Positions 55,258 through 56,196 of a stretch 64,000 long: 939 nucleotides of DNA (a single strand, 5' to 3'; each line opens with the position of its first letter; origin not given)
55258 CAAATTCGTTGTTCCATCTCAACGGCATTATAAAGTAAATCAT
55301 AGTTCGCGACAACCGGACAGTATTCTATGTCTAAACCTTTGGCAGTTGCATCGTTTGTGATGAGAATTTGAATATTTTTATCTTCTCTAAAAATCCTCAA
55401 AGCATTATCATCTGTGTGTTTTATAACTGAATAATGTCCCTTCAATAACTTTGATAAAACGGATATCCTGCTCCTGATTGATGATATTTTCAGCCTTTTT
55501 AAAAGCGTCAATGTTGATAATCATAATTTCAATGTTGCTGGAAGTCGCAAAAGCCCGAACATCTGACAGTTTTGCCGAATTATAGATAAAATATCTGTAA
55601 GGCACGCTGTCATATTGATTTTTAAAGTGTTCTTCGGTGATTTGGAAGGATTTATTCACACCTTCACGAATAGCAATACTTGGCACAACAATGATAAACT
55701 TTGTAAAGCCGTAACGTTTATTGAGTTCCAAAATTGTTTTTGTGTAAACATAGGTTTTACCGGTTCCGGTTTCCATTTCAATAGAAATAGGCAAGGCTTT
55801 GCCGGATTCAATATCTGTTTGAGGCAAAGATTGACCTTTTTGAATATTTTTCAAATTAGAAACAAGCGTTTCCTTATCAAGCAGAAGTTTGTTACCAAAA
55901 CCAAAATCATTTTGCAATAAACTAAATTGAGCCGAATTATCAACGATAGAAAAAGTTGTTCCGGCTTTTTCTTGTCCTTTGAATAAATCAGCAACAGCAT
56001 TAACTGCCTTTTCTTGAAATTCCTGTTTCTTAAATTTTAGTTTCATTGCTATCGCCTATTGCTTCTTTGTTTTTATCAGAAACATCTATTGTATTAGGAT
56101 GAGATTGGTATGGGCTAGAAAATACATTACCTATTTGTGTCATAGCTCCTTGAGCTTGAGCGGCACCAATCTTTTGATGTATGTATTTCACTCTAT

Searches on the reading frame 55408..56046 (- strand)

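Call 11: search_protein_families(library=pfam, proteins=[window:55408-56046:-], max_evalue=0.001)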
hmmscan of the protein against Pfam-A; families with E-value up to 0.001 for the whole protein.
window:55408-56046:- (212 aa): 2 families
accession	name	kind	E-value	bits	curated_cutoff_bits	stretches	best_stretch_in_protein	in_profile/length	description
PF04851.21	ResIII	-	7.2e-13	49.2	22.5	1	59-200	20-128/164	Type III restriction enzyme, res subunit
PF00270.35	DEAD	-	7.4e-05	23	26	1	87-182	17-105/167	DEAD/DEAH box helicase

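Call 16: search_protein_families(library=padloc, proteins=[window:55408-56046:-], max_evalue=0.01)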
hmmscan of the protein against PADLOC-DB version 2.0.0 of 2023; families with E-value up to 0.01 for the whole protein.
window:55408-56046:- (212 aa): 3 families
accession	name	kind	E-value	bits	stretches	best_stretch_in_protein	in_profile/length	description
PDLC03647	REase_III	-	1.7e-73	246.3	1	1-195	1-198/989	Type III restriction enzyme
PDLC03649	REase_III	-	4.6e-26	89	1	2-188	4-174/973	Type III restriction enzyme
PDLC02706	PbeA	-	0.00017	18.3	1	90-129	291-330/722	PbeA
